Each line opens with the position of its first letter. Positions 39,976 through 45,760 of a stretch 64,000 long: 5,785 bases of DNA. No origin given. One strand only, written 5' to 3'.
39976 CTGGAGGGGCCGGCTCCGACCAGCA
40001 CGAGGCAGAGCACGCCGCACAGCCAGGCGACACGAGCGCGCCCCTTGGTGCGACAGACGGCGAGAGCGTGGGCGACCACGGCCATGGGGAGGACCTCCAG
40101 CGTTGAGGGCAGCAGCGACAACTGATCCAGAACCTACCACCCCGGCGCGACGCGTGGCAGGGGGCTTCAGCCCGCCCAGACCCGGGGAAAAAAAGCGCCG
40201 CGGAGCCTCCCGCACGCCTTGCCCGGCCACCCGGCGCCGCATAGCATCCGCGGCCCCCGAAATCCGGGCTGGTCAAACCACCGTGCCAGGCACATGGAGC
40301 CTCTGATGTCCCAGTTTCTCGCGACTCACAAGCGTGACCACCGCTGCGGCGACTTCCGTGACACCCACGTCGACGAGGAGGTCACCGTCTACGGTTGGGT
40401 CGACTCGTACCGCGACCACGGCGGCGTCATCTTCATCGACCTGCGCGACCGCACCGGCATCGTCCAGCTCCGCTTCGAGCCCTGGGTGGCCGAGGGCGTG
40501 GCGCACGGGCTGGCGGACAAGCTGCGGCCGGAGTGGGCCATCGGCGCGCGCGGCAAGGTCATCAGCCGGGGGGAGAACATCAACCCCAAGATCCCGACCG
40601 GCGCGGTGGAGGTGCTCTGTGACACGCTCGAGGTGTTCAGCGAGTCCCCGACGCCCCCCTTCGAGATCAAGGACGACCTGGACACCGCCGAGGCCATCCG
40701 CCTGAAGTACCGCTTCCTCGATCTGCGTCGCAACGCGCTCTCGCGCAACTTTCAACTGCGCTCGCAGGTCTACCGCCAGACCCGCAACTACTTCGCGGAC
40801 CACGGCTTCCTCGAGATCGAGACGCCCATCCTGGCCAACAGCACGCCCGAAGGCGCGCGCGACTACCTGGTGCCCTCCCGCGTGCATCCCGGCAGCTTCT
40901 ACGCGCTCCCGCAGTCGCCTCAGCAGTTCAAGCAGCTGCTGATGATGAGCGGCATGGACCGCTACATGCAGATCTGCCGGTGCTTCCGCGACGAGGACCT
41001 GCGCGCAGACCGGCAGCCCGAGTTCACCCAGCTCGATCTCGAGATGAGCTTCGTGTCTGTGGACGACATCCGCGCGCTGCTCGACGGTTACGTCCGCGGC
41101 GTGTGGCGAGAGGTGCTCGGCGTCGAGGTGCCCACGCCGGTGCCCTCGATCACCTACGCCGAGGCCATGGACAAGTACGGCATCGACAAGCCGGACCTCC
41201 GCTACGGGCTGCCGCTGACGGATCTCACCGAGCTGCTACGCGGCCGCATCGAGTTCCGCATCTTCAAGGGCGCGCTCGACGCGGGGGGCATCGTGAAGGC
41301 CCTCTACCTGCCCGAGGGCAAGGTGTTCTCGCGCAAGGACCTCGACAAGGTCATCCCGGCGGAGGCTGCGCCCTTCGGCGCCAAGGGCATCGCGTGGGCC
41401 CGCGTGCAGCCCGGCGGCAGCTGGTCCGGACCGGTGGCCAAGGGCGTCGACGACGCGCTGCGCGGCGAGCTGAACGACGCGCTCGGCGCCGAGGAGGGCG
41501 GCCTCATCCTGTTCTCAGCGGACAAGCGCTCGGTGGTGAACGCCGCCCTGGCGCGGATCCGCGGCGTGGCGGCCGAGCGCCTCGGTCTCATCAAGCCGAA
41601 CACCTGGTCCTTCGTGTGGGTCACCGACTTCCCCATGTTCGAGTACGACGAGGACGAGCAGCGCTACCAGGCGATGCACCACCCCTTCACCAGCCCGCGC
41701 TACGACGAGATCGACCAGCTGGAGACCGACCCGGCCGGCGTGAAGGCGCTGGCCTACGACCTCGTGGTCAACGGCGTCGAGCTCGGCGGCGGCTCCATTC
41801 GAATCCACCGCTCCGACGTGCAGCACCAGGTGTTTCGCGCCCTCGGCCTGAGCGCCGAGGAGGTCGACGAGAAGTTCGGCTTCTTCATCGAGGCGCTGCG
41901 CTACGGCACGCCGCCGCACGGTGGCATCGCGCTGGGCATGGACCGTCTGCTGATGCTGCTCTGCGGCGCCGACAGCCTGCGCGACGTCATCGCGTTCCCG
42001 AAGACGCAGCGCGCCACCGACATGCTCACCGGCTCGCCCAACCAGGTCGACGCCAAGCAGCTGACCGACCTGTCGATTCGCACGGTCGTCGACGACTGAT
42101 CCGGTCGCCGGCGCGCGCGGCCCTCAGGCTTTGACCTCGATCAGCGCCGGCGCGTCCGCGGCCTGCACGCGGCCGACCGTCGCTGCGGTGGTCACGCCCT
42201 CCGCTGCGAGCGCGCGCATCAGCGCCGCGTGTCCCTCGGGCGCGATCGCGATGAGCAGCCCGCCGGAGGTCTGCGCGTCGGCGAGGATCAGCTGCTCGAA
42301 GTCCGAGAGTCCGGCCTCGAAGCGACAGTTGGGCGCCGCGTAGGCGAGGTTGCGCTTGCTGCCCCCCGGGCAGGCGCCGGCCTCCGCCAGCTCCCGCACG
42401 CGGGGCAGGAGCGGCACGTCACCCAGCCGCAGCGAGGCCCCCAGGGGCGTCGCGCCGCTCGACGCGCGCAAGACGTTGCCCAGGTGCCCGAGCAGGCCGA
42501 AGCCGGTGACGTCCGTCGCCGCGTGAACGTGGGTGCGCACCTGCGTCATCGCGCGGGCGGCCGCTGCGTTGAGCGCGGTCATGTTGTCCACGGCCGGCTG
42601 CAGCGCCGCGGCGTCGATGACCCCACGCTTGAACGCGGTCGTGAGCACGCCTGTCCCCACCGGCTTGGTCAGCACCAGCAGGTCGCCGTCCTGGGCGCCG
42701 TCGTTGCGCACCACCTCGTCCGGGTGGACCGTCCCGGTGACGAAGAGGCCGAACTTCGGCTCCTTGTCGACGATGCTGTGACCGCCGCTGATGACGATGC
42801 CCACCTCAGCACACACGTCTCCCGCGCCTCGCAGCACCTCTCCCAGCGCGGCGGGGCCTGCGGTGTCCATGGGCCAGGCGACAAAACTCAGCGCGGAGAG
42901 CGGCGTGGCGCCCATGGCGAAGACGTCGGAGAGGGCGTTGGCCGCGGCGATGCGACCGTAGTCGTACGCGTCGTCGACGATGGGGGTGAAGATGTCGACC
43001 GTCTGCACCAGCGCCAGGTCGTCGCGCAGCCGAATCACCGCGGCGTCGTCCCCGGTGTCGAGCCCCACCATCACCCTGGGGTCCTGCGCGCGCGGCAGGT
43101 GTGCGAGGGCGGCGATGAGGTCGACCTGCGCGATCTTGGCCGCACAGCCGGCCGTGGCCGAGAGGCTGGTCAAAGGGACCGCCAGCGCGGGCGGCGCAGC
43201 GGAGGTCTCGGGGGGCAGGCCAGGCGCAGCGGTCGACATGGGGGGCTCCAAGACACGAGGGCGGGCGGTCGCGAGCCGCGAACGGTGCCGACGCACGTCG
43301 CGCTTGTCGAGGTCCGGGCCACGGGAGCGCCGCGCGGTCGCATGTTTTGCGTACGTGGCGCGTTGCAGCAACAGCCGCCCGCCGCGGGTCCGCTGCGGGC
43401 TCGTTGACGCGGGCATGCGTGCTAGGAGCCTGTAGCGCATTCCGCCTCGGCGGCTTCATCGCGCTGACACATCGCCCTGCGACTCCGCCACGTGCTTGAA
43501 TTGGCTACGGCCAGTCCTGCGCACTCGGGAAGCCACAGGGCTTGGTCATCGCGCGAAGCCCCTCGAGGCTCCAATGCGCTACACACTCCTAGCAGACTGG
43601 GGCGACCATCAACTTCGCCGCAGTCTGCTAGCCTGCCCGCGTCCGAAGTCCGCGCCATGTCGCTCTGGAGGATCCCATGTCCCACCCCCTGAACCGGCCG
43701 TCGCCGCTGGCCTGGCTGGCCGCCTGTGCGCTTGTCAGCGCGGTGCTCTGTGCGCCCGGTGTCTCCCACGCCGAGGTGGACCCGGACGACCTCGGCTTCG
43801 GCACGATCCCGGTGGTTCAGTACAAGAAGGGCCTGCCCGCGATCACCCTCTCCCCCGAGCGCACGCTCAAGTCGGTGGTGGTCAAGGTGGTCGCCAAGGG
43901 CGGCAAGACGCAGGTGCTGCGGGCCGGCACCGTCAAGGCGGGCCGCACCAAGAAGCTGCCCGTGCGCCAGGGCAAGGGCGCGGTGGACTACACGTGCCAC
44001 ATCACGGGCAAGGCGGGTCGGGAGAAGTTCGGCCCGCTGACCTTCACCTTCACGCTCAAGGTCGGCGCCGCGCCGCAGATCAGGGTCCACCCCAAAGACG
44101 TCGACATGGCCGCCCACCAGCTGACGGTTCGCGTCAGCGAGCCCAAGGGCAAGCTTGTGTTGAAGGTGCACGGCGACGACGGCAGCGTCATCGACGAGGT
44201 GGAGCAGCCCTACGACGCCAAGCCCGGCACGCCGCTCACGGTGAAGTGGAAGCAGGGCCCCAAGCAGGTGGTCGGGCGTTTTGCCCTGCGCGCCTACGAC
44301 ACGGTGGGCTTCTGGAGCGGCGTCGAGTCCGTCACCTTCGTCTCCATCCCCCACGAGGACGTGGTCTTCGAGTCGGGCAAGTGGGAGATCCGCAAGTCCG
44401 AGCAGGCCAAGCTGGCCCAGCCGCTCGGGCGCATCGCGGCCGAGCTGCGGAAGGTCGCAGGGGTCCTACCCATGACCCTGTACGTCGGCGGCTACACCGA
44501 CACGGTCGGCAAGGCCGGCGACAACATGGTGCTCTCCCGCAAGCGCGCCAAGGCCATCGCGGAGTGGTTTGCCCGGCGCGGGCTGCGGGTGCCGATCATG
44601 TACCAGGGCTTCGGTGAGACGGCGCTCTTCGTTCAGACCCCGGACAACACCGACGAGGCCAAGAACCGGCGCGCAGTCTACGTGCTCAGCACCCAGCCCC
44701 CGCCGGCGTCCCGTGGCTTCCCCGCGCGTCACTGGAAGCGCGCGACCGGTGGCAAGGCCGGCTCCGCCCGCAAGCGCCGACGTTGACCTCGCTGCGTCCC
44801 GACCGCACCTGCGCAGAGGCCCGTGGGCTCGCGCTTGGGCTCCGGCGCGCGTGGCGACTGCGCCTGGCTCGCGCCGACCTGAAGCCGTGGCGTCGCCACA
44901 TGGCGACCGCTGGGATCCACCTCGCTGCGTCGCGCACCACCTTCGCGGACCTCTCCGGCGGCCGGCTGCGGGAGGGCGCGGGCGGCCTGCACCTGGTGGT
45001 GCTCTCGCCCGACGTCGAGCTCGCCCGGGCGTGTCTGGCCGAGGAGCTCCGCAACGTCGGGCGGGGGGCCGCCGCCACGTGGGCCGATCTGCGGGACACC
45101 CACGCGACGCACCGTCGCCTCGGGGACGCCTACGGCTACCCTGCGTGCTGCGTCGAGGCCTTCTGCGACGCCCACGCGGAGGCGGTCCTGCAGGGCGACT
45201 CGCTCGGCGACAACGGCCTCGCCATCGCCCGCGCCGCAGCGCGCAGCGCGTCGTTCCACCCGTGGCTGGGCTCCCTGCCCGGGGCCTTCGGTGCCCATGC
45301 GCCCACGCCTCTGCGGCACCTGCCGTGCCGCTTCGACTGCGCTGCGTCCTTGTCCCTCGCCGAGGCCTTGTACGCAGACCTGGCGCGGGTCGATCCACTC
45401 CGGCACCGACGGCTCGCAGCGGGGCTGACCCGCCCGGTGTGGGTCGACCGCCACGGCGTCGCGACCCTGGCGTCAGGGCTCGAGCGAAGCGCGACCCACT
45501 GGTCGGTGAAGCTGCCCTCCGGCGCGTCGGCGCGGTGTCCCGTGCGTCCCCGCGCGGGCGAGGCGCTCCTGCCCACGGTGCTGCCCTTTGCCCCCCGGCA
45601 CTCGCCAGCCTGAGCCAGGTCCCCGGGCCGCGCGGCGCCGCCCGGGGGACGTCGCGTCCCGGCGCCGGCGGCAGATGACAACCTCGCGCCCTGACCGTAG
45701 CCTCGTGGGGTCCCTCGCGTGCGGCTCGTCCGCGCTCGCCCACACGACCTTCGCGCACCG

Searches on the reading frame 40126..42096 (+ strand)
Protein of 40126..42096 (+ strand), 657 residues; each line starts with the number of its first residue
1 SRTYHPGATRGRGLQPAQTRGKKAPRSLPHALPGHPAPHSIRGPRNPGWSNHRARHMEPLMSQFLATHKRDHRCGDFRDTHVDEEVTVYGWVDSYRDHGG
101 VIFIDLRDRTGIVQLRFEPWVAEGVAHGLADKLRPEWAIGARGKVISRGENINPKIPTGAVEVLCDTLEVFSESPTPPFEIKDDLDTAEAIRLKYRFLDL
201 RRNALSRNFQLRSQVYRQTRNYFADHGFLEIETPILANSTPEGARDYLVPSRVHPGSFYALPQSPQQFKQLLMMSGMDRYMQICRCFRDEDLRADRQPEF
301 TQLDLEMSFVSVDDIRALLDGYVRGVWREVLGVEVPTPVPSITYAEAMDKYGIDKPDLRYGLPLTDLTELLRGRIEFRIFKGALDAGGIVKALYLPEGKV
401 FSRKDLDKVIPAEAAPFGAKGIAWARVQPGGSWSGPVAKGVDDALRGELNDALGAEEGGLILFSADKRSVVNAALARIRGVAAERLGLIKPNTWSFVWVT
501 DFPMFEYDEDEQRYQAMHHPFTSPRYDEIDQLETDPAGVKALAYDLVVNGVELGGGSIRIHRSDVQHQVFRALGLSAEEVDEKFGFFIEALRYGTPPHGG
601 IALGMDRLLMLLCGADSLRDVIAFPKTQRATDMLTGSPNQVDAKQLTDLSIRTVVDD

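Call 18: search_protein_families(library=pfam, proteins=[window:40126-42096:+], max_evalue=0.001)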
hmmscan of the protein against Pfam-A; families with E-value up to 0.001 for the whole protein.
window:40126-42096:+ (657 aa): 3 families
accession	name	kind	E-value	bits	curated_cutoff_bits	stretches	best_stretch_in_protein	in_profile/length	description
PF00152.25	tRNA-synt_2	-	1.4e-119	399.1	25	1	189-628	2-308/308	tRNA synthetases class II (D, K and N)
PF02938.19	GAD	-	7.3e-17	61.8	23.4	1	380-475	1-95/95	GAD domain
PF01336.31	tRNA_anti-codon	-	4.7e-15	55.7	27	1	86-170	1-74/75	OB-fold nucleic acid binding domain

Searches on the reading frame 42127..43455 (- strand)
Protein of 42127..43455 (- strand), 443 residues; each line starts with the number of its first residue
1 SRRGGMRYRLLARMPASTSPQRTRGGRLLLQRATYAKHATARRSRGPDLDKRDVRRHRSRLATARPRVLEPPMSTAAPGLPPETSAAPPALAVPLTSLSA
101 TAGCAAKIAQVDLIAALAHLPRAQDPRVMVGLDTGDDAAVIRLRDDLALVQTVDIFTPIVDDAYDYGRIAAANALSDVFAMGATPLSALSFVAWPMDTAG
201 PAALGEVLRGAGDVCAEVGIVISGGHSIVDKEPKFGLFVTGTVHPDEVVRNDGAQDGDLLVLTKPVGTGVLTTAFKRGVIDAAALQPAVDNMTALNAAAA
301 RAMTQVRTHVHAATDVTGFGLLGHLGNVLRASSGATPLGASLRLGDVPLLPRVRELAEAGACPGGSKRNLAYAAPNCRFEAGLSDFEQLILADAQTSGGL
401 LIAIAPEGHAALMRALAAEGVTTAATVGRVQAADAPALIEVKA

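Call 18: search_protein_families(library=pfam, proteins=[window:42127-43455:-], max_evalue=0.001)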
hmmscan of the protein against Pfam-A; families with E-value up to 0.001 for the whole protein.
window:42127-43455:- (443 aa): 2 families
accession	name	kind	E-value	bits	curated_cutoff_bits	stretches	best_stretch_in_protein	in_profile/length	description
PF00586.29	AIRS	-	4e-25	88.9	24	1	135-243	1-112/112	AIR synthase related protein, N-terminal domain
PF02769.27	AIRS_C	-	1.5e-15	58.1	23.1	1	255-436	1-151/156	AIR synthase related protein, C-terminal domain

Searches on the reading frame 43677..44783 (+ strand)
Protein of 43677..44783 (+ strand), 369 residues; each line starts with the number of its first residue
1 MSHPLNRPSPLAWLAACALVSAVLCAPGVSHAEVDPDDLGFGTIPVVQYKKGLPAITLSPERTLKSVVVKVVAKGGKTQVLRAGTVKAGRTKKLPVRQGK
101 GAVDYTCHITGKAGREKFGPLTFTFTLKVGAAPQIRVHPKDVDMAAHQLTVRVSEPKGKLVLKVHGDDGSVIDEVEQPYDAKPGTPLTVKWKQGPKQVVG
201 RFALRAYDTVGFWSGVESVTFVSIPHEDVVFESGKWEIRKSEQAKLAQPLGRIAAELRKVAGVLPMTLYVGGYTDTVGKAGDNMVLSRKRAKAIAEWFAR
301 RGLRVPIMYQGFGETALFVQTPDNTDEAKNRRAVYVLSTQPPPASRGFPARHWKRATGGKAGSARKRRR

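Call 16: search_protein_families(library=pfam, proteins=[window:43677-44783:+], max_evalue=0.1)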
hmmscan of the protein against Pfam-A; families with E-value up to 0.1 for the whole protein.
window:43677-44783:+ (369 aa): 1 family
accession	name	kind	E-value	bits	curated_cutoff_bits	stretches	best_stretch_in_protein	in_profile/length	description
PF00691.25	OmpA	-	2.2e-11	44.4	27.2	1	231-331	2-98/98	OmpA family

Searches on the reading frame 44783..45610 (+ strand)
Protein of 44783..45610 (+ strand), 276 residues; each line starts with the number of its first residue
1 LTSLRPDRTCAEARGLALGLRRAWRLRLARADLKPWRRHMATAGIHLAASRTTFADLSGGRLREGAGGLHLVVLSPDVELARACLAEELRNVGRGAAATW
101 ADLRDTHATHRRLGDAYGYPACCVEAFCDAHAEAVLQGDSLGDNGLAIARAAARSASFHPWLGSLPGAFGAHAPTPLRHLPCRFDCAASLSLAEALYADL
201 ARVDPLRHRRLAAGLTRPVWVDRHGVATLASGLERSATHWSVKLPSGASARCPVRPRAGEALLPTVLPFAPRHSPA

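Call 16: search_protein_families(library=pfam, proteins=[window:44783-45610:+], max_evalue=0.1)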
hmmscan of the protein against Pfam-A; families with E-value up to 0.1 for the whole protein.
window:44783-45610:+ (276 aa): 1 family
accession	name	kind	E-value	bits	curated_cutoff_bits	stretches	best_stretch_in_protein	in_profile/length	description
PF04467.17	DUF483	-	0.091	13.2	25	0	111-130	36-55/122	Protein of unknown function (DUF483)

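Call 75: find_homologous_proteins(query=window:44900-45610:+, max_evalue=0.001)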
Query window:44900-45610:+ (237 aa): 16 proteins with E <= 0.001 among 8000 candidates.
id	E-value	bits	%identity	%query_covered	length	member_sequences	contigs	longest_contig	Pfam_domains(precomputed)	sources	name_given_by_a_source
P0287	2.4e-151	520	100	100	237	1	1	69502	-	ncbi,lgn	-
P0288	1.7e-65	239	60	80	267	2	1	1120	-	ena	-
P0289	6.3e-62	227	51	98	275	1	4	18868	-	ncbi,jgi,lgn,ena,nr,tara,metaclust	ncbi:MAG: hypothetical protein CMH53_04750 [Myxococcales bacterium]|nr:hypothetical protein [Myxococ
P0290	9.6e-62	227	52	95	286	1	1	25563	-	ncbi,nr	ncbi:MAG: hypothetical protein KC502_13840 [Myxococcales bacterium]|nr:hypothetical protein [Myxococ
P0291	3.5e-59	219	52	96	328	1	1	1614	-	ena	-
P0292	3.6e-58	215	52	98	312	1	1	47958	-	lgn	-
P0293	3.6e-46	176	50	75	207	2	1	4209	-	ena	-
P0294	4.6e-36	143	51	72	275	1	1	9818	-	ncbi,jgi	-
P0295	5.7e-35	139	47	70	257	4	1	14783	-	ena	-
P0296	1.3e-29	122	50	63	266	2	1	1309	-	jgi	jgi:hypothetical protein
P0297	6.5e-29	119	49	66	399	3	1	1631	-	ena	-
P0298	4.0e-27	114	48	65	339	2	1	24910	-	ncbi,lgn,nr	ncbi:MAG: hypothetical protein FJ100_12030 [Deltaproteobacteria bacterium]|nr:hypothetical protein [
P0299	1.2e-26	112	50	60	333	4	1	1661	-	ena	-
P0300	2.1e-26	111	44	80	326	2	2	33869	-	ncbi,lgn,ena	-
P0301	5.5e-23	100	61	36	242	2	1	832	-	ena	-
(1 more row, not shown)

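Call 76: find_encoding_contigs(protein=P0287, flank=3000, max_places=3)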
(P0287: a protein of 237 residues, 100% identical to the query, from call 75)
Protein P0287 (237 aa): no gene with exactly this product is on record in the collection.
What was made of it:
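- Tried and rejected: Looking it up through the identical neighbour protein P0287 failed (call 76).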
